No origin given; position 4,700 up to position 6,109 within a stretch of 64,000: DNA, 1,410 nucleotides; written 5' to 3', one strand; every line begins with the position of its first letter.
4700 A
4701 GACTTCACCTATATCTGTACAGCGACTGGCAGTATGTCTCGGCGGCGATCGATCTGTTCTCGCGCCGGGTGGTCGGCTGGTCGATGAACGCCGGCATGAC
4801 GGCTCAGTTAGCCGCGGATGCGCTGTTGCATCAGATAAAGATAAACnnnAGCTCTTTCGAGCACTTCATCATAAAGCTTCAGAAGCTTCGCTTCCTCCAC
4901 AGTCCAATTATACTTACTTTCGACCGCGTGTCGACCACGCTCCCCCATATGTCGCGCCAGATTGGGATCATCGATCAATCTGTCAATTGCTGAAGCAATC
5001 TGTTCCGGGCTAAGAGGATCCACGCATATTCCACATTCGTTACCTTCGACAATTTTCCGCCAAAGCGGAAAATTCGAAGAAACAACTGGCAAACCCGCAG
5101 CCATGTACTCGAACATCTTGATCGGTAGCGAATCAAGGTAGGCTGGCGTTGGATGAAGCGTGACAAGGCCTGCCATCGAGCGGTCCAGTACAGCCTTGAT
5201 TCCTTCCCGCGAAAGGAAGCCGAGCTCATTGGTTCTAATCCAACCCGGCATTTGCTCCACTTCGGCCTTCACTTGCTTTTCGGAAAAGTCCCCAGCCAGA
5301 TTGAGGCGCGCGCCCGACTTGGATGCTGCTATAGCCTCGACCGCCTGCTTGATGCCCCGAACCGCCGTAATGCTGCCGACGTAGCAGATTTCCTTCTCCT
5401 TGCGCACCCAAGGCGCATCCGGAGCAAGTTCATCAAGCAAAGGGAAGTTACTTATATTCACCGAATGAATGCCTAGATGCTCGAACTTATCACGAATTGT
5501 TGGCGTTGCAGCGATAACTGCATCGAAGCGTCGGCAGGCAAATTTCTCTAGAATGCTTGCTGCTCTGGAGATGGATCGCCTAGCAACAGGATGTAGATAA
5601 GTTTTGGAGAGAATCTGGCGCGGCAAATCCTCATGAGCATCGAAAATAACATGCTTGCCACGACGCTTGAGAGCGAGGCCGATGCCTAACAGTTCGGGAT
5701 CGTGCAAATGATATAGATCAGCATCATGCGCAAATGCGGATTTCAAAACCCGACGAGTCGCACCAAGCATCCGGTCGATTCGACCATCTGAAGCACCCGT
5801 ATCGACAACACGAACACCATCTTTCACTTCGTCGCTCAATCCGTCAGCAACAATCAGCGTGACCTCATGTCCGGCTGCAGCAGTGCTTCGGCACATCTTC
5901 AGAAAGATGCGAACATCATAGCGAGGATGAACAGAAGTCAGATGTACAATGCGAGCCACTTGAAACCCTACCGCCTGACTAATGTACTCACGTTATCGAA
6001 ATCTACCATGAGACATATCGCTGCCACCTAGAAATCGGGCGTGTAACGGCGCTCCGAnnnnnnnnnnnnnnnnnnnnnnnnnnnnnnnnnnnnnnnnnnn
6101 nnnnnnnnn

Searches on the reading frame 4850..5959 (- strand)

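Call 31: search_protein_families(library=pfam, proteins=[window:4850-5959:-], max_evalue=0.001)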
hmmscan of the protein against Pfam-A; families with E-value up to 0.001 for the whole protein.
window:4850-5959:- (370 aa): 5 families
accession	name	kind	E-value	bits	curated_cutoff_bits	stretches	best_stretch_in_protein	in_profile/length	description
PF00534.26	Glycos_transf_1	-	5.6e-24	85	26.4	1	183-344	10-171/172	Glycosyl transferases group 1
PF13439.12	Glyco_transf_4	-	1.3e-17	64.8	28.5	1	19-168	8-158/170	Glycosyltransferase Family 4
PF13692.12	Glyco_trans_1_4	-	1.7e-16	61.2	27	1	189-331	2-142/142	Glycosyl transferases group 1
PF13579.12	Glyco_trans_4_4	-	3e-16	60.6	29.7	1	18-169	6-152/158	Glycosyl transferase 4-like domain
PF13524.12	Glyco_trans_1_2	-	9.3e-13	48.8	25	1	205-353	4-136/144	Glycosyl transferase-like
